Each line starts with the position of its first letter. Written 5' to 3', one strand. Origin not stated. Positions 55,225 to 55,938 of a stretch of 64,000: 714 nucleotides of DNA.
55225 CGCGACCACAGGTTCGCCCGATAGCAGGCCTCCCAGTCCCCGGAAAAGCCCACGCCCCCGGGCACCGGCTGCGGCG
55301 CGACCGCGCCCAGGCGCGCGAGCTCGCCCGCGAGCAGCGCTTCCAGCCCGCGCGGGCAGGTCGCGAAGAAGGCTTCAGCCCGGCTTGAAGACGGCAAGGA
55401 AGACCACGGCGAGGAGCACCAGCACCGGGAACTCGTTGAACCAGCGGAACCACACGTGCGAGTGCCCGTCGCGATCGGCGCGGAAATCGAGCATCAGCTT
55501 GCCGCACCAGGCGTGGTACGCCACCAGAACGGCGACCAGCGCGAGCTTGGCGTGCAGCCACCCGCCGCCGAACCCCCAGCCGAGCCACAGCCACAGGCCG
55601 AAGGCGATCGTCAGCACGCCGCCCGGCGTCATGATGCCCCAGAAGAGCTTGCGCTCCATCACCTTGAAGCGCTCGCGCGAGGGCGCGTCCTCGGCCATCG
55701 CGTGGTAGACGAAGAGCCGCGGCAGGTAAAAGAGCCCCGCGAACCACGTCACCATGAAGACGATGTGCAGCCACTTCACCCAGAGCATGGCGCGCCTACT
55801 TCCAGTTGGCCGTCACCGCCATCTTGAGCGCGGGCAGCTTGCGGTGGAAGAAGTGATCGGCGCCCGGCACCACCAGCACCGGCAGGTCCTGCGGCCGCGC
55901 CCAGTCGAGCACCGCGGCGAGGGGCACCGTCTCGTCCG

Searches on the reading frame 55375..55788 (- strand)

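Call 57: search_protein_families(library=pfam, proteins=[window:55375-55788:-], max_evalue=0.001)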
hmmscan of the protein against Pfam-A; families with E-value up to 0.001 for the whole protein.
window:55375-55788:- (137 aa): 2 families
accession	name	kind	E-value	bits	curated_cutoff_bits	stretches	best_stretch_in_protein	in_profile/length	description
PF03653.18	UPF0093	-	4.7e-45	153.9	34.2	1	2-136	6-145/146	Uncharacterised protein family (UPF0093)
PF05425.18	CopD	-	4.2e-08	33.9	32.1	1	48-134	6-104/105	Copper resistance protein D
